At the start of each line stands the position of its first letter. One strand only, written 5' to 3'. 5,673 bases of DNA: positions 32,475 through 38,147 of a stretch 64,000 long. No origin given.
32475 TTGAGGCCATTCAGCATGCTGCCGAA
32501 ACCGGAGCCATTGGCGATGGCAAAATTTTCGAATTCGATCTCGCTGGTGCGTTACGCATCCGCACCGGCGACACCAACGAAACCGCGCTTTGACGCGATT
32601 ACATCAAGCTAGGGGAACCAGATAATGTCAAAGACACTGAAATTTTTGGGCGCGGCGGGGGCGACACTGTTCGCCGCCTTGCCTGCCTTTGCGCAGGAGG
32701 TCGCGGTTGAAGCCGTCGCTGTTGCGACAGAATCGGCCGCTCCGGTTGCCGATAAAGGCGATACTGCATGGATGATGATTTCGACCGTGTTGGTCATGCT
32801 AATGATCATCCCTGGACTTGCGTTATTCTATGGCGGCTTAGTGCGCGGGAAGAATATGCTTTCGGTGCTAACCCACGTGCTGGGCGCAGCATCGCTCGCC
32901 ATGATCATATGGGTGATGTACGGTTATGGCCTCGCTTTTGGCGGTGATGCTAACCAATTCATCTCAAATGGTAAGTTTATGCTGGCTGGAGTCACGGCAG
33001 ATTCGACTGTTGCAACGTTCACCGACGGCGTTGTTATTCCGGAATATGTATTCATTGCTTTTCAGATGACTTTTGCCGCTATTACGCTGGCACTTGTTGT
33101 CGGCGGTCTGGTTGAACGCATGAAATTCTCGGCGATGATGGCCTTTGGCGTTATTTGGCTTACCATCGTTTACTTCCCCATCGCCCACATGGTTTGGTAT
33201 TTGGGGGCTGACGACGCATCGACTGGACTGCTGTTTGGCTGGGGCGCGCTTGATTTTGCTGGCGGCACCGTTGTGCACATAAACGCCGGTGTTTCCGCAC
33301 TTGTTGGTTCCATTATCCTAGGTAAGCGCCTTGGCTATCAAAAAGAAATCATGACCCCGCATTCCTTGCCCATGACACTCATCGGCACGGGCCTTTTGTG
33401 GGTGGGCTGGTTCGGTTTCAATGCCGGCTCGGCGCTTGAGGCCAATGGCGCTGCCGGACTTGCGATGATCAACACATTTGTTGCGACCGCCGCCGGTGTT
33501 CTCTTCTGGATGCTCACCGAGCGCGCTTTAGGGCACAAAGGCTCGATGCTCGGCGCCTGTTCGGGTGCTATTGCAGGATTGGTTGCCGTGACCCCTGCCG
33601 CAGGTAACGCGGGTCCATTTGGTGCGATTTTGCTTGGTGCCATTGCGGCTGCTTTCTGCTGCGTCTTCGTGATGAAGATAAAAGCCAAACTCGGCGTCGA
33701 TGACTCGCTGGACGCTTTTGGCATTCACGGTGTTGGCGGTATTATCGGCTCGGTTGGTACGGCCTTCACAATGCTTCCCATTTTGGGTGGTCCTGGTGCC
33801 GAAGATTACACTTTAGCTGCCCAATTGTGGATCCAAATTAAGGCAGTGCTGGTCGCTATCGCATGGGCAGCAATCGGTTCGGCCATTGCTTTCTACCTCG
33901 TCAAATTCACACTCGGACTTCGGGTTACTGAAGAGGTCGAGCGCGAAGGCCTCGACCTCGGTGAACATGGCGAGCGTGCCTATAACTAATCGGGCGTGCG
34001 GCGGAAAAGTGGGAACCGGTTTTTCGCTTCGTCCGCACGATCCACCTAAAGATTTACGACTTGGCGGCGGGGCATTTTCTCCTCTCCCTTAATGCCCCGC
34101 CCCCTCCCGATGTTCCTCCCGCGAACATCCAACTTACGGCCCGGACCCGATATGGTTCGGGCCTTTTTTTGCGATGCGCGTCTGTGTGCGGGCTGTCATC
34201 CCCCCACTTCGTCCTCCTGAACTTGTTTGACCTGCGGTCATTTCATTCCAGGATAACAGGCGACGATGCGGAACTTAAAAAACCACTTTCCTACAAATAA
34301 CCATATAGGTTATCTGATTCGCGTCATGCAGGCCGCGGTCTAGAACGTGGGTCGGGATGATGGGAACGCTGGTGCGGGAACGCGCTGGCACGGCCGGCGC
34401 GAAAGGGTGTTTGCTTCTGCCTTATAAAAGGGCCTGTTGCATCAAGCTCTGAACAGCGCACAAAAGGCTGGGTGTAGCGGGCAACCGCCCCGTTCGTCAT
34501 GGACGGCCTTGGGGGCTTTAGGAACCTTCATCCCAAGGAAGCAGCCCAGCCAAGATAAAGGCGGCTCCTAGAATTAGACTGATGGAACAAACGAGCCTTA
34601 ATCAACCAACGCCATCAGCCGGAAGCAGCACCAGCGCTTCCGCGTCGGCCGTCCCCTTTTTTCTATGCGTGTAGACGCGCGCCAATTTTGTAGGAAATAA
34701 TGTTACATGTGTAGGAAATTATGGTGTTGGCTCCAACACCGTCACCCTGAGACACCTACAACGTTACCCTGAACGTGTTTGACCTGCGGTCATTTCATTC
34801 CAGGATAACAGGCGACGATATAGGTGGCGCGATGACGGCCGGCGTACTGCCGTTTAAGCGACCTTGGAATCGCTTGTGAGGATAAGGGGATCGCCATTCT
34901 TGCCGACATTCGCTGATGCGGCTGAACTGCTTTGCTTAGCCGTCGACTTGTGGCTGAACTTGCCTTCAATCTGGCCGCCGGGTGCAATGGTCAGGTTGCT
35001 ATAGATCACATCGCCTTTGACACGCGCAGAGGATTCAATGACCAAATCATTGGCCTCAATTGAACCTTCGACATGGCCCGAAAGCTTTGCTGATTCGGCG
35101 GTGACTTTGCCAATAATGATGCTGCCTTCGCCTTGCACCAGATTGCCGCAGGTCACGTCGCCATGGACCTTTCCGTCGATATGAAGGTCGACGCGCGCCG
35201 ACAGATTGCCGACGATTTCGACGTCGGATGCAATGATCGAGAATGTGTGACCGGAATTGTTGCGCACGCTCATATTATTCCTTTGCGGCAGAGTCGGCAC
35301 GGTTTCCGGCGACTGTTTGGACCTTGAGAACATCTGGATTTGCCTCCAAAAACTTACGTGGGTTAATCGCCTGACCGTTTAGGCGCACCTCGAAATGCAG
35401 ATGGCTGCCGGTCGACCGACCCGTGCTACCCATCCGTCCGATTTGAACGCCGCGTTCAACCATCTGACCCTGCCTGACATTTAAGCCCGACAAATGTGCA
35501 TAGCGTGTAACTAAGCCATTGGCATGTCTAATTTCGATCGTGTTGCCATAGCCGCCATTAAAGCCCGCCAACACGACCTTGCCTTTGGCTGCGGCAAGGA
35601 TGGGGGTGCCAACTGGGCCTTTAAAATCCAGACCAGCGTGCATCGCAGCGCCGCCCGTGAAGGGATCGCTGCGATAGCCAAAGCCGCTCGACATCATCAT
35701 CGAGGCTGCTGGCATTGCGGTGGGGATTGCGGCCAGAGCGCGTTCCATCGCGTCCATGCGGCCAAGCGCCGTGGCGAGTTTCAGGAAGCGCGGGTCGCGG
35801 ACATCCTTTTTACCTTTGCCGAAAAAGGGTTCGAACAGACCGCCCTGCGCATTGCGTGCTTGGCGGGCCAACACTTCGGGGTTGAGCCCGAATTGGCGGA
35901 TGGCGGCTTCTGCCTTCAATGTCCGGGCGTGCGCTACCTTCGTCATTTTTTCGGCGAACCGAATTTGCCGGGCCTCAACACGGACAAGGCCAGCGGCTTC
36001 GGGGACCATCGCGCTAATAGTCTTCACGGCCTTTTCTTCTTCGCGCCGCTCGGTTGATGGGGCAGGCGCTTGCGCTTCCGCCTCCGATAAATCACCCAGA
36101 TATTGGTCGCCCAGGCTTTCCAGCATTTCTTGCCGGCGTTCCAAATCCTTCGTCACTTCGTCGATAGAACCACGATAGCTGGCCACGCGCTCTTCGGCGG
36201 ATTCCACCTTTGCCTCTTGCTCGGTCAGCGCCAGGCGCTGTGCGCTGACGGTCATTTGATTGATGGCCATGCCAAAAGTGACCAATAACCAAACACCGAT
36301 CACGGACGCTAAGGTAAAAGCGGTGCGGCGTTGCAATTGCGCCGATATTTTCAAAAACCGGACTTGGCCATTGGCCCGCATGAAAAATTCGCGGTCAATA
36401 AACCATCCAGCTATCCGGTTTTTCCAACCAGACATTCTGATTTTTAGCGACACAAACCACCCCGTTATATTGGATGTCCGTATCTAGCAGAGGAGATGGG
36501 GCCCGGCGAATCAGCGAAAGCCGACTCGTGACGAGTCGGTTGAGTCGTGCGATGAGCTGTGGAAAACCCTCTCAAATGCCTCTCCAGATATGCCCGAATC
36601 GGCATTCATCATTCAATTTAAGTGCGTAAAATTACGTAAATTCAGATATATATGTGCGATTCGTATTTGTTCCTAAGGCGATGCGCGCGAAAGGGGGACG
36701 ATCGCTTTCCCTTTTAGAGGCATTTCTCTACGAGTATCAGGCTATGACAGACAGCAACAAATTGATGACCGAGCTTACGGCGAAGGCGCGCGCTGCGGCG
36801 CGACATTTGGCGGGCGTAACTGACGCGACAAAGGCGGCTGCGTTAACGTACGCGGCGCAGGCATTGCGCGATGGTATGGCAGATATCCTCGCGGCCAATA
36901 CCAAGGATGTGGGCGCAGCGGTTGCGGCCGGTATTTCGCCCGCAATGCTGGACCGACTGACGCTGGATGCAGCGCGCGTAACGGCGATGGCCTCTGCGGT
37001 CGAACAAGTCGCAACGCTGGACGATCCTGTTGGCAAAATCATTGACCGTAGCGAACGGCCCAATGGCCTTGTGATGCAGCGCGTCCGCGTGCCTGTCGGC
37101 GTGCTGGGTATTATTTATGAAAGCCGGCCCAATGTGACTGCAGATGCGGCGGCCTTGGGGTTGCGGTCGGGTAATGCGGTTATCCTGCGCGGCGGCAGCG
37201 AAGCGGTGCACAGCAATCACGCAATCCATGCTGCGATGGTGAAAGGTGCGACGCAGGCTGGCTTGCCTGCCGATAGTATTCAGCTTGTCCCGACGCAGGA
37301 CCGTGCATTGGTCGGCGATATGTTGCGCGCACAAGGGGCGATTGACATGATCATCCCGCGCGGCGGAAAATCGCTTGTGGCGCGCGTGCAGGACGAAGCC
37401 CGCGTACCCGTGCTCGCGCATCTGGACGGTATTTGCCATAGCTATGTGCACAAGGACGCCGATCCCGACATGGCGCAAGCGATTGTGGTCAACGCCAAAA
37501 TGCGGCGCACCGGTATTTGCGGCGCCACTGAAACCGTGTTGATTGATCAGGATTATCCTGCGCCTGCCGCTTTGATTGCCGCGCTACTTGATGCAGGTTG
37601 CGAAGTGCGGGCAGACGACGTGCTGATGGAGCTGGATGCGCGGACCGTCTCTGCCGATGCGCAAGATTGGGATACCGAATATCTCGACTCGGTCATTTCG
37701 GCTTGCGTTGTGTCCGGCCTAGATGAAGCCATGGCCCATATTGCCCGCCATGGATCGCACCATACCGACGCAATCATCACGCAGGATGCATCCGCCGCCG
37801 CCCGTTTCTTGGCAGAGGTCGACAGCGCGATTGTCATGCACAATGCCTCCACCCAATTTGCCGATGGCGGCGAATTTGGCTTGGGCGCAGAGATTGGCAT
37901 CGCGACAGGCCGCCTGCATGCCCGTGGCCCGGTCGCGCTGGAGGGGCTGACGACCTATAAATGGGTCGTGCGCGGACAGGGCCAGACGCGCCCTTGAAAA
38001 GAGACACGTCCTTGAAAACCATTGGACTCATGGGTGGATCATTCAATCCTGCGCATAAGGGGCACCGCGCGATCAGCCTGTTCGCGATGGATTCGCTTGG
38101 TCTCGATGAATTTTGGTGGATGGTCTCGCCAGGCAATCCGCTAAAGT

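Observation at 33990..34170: Triple-CUCCC anti-SD RNA at the 3' end of the NtrC/sigma54 glnK-amtB transcript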

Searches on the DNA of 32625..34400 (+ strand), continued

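Call 74: search_with_rna_model(model_id=R1, sources=[L081, L082, L083, L084, L085, L086, L087, L088, L089, L090, L091, L092, L093, L094, L095, L096, L097, L098, L099, L100, L101, L102, L103, L104, L105, L106, L107, L108, L109, L110, L111, L112, L113, L114, L115, L116, L117, L118, L119, L120, L121, L122, L123, L124, L125, L126, L127, L128, L129, L130, L131, L132, L133, L134, L135, L136, L137, L138, L139, L140, L141, L142, L143, L144, L145, L146, L147, L148, L149, L150, L151, L152, L153, L154, L155, L156, L157, L158, L159, L160, L161, L162, L163, L164, L165, L166, L167, L168, L169, L170, L171, L172, L173, L174, L175, L176, L177, L178, L179, L180], max_evalue=0.00001)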
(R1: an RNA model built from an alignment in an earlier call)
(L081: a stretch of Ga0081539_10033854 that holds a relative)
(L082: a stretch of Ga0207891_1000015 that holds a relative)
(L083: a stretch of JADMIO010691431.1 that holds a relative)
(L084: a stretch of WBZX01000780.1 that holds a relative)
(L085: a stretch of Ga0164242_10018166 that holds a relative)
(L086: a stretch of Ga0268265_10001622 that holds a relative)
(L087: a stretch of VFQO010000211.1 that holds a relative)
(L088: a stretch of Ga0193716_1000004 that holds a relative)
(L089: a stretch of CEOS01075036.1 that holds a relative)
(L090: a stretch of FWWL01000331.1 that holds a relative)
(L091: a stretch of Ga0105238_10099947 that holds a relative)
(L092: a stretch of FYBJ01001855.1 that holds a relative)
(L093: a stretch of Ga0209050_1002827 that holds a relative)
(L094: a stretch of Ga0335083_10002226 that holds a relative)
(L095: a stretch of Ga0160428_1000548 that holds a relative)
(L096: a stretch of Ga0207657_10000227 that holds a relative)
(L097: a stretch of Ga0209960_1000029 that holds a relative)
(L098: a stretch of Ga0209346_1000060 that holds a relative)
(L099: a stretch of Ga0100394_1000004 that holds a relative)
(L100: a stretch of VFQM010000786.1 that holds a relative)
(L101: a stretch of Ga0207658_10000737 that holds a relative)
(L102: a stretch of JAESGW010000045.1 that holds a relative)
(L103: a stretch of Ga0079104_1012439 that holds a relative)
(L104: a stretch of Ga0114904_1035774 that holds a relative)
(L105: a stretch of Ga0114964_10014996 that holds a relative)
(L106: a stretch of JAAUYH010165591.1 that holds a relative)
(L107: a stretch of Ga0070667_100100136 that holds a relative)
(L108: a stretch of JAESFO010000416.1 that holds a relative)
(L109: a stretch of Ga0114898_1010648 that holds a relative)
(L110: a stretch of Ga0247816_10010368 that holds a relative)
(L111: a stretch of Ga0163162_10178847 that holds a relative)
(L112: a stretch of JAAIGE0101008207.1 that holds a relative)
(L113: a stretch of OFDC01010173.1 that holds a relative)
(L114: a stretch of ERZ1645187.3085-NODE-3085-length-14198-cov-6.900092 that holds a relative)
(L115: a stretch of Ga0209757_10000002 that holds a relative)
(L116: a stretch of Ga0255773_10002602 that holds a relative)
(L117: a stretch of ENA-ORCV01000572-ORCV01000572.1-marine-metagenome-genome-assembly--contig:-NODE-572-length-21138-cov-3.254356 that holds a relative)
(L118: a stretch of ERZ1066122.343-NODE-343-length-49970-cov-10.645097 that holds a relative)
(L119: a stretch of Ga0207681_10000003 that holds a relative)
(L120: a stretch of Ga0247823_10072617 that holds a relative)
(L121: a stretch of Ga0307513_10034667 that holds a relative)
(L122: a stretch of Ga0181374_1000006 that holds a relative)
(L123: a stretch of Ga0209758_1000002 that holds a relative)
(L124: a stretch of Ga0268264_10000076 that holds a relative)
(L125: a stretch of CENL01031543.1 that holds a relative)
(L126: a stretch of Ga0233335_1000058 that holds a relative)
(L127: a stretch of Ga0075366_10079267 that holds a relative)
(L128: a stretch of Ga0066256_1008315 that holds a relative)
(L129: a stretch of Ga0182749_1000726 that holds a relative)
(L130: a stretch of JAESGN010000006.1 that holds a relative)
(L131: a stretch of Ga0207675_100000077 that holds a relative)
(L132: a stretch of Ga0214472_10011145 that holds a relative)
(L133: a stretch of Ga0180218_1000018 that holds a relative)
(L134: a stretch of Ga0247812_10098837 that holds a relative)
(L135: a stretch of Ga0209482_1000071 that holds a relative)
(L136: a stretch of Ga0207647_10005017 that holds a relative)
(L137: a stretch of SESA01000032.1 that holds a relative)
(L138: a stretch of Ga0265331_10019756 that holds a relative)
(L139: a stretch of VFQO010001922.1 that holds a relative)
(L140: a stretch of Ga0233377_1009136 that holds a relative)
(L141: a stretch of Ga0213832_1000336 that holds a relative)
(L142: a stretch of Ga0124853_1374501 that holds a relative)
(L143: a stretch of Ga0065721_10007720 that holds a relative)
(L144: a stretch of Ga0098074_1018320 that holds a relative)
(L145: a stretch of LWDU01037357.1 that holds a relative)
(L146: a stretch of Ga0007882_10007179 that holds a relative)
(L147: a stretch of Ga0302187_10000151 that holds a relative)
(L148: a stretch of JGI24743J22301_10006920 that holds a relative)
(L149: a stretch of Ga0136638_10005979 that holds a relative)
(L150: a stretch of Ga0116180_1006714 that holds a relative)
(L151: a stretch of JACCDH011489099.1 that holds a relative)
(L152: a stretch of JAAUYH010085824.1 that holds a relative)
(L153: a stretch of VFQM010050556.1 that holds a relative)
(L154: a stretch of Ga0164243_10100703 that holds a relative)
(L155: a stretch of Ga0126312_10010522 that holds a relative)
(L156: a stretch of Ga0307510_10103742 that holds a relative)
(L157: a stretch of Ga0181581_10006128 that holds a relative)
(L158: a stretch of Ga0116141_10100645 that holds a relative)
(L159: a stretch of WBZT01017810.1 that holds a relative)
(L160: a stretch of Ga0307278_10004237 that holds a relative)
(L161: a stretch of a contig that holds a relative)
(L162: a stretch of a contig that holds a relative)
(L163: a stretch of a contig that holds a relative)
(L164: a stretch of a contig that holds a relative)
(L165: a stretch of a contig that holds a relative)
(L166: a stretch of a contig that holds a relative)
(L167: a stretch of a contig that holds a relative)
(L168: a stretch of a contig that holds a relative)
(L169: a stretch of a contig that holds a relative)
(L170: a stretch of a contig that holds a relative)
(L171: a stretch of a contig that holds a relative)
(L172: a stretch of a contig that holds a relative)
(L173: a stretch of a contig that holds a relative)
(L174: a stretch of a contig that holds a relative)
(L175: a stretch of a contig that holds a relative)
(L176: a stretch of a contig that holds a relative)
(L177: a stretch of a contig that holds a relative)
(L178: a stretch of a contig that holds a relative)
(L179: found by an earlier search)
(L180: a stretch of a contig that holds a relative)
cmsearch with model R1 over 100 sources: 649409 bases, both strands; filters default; matches with E-value up to 0.00001: 106.
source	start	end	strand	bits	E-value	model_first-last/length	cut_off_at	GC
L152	5191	5259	-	75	7e-24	1-62/62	no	0.62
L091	2495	2556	-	74.1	1.4e-23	1-62/62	no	0.65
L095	1200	1260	-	71.5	1.4e-22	1-62/62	no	0.66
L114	13216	13281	+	71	2e-22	1-62/62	no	0.58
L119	2807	2868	-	70.6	2.7e-22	1-62/62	no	0.65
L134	668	728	+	70.6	2.7e-22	1-62/62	no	0.64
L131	7215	7274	-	70.4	3.2e-22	1-62/62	no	0.63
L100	690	756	+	69.1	9.4e-22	1-62/62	no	0.58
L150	2611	2677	+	68.7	1.3e-21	1-62/62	no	0.58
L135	6995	7056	+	68.3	1.9e-21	1-62/62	no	0.61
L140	427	491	-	68.2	2.1e-21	1-62/62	no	0.62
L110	2138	2203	+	67.5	3.7e-21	1-62/62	no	0.64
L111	1825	1884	+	67.4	4.1e-21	1-62/62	no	0.65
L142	411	478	+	67.2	4.7e-21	1-62/62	no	0.62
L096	4116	4182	-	67.1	5.1e-21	1-62/62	no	0.63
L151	547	613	+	66.8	6.5e-21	1-62/62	no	0.6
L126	2946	3003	-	66.8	6.6e-21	1-62/62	no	0.62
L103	756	821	+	66.8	6.9e-21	1-62/62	no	0.59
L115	4250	4316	-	66.7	7.5e-21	1-62/62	no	0.54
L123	8325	8382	+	66.6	8.3e-21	1-62/62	no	0.64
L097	10323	10391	-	66.5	8.4e-21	1-62/62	no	0.57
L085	1696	1755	+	66.4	9.8e-21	1-62/62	no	0.68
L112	1563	1629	-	66.4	9.8e-21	1-62/62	no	0.64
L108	170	228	-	66.3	1e-20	1-62/62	no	0.63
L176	2078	2145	+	66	1.3e-20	1-62/62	no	0.59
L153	543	607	-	65.9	1.4e-20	1-62/62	no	0.6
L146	3361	3425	-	65.7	1.8e-20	1-62/62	no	0.6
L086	7712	7773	+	65.4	2.2e-20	1-62/62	no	0.66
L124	4030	4091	+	65.4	2.2e-20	1-62/62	no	0.66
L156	824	882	+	65.3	2.4e-20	1-62/62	no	0.68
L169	2070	2134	+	65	3e-20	1-62/62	no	0.62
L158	1492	1557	+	65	3.1e-20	1-62/62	no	0.64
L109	605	662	+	65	3.2e-20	1-62/62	no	0.62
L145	887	953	+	64.9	3.2e-20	1-62/62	no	0.55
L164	4308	4374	+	64.9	3.2e-20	1-62/62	no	0.55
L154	1761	1819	-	64.6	4.3e-20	1-62/62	no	0.63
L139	1525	1587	+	64.2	6.1e-20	1-62/62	no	0.57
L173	2430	2493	+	64.1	6.6e-20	1-62/62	no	0.58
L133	1634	1690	-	64.1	6.6e-20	1-62/62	no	0.61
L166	823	879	+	64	6.9e-20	1-62/62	no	0.58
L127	1501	1565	+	63.9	8e-20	1-62/62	no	0.66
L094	1218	1278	+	63.8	8.7e-20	1-62/62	no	0.57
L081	2128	2186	+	63.7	8.8e-20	1-62/62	no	0.66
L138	1132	1192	+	63.5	1.1e-19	1-62/62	no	0.59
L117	8224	8287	+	63.5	1.1e-19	1-62/62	no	0.58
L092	2321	2389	-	63.4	1.2e-19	1-62/62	no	0.55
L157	4319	4387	+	63.4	1.2e-19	1-62/62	no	0.55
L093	9597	9653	+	63.3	1.2e-19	1-62/62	no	0.58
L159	688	753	+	63.2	1.4e-19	1-62/62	no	0.64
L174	2542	2602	-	62.4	2.8e-19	1-62/62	no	0.66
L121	5487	5544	-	62.2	3.3e-19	1-62/62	no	0.69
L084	2291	2357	+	61.8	4.7e-19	1-62/62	no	0.61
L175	1669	1724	-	61.5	5.7e-19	1-62/62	no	0.61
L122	4203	4268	-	61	8.9e-19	1-62/62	no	0.56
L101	10686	10753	+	60.8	1.1e-18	1-62/62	no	0.6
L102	1747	1802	+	60.4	1.5e-18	1-62/62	no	0.59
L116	4264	4331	+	60.2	1.8e-18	1-62/62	no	0.56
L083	2281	2347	+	59.8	2.4e-18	1-62/62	no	0.58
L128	572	633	+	59.8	2.5e-18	1-62/62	no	0.58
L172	989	1053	-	59.8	2.5e-18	1-62/62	no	0.65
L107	77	141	-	59.4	3.3e-18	1-62/62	no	0.6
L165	7100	7164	+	59.4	3.3e-18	1-62/62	no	0.6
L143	4911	4968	+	59.4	3.4e-18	1-62/62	no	0.59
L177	358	420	-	58.9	5.2e-18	1-62/62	no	0.54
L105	1148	1213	+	58.2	9.6e-18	1-62/62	no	0.53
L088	9562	9620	-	58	1.1e-17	1-62/62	no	0.64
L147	624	688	-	57.8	1.3e-17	1-62/62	no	0.58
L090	11520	11591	+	57.5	1.6e-17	1-62/62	no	0.51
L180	2850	2909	-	57.3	1.9e-17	1-62/62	no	0.65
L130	404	477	-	56.6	3.4e-17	1-62/62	no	0.61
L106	5560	5631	+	56.6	3.5e-17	1-62/62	no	0.57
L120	593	648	-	56.5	3.9e-17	1-62/62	no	0.61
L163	1960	2016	-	56.3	4.6e-17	1-62/62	no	0.58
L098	6555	6626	+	56.3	4.6e-17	1-62/62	no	0.51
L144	248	315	-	56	5.8e-17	1-62/62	no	0.62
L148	1305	1362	-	56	6e-17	1-62/62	no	0.64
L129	594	652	-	56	6e-17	1-62/62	no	0.64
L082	1218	1287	-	55.6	8.3e-17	1-62/62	no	0.43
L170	6688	6746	-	55.6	8.4e-17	1-62/62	no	0.61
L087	959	1030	+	55.2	1.1e-16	1-62/62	no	0.5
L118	1772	1831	+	55.2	1.2e-16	1-62/62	no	0.63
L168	3086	3141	-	54.9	1.4e-16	1-62/62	no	0.64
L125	1555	1617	+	54.6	1.9e-16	1-62/62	no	0.63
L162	5878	5946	-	54.5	2e-16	1-62/62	no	0.51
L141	3191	3264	+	54.4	2.3e-16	1-62/62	no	0.51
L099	303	371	-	54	3.1e-16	1-62/62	no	0.55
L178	285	341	+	53.9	3.5e-16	1-62/62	no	0.63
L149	1313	1374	-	53.7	4.1e-16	1-62/62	no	0.6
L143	6858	6917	+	53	7e-16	1-62/62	no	0.57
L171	7778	7845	+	52.9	8.1e-16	1-62/62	no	0.5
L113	723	787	-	52.8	8.6e-16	1-62/62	no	0.57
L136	592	650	+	52.7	9.4e-16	1-62/62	no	0.64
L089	6701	6764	-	52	1.6e-15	1-62/62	no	0.58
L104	1189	1252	-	52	1.6e-15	1-62/62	no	0.58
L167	512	571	-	51.3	2.9e-15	1-62/62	no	0.6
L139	4178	4243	+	33.5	9.5e-09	1-62/62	no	0.61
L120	387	452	-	29.5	2.6e-07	1-62/62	no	0.59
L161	2703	2760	-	28.4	6.5e-07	1-62/62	no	0.57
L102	1966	2031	+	28.3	7.5e-07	1-62/62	no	0.61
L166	1043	1108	+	28.3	7.5e-07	1-62/62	no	0.61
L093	12335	12400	+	28.3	7.5e-07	1-62/62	no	0.61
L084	2322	2373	-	26.9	2.4e-06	1-62/62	no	0.56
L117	10207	10257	+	26.4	3.7e-06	1-62/62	no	0.63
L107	45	110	+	26.1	4.6e-06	1-62/62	no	0.61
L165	7131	7196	-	26.1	4.6e-06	1-62/62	no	0.61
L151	577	621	-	25.5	7.5e-06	1-62/62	no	0.56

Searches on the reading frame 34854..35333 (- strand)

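Call 8: search_protein_families(library=pfam, proteins=[window:34854-35333:-])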
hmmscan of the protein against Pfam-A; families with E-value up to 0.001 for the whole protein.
window:34854-35333:- (159 aa): 1 family
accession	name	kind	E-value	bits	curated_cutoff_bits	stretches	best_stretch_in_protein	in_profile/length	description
PF04519.19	Bactofilin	-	2.7e-22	79.3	27.9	1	32-126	1-97/98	Polymer-forming cytoskeletal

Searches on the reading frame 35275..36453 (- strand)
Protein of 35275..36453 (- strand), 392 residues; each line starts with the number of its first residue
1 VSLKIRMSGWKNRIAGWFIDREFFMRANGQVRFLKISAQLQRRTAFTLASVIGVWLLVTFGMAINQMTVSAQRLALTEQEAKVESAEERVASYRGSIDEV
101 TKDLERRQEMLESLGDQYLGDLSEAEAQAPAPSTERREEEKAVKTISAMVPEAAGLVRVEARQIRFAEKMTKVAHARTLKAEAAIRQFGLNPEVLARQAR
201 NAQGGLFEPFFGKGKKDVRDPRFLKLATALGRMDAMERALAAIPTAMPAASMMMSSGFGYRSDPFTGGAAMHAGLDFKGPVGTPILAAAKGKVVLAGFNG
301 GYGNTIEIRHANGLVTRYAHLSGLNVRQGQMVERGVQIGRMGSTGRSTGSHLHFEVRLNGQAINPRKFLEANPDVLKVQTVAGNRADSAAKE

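Call 8: search_protein_families(library=pfam, proteins=[window:35275-36453:-])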
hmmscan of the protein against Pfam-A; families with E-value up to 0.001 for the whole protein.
window:35275-36453:- (392 aa): 1 family
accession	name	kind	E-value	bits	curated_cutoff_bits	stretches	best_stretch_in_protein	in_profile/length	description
PF01551.29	Peptidase_M23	-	7.7e-37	125.8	28.7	1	271-365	2-96/96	Peptidase family M23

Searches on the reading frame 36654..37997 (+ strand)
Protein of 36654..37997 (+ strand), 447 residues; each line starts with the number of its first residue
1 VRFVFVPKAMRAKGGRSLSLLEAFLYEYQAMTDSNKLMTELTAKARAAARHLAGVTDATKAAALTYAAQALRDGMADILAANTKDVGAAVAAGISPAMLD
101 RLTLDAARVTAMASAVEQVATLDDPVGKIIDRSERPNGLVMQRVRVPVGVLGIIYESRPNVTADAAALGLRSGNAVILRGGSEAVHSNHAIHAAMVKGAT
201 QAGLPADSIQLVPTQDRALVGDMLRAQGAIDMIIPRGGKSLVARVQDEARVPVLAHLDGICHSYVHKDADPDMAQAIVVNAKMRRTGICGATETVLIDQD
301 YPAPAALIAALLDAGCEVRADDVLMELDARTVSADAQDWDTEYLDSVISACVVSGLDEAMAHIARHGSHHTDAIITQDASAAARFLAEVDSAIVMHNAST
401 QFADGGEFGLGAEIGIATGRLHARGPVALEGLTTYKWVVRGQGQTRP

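Call 8: search_protein_families(library=pfam, proteins=[window:36654-37997:+])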
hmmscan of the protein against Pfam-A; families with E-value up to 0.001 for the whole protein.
window:36654-37997:+ (447 aa): 1 family
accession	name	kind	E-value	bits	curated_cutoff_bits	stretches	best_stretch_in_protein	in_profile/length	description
PF00171.27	Aldedh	-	9.1e-19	67.8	23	1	37-301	30-281/461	Aldehyde dehydrogenase family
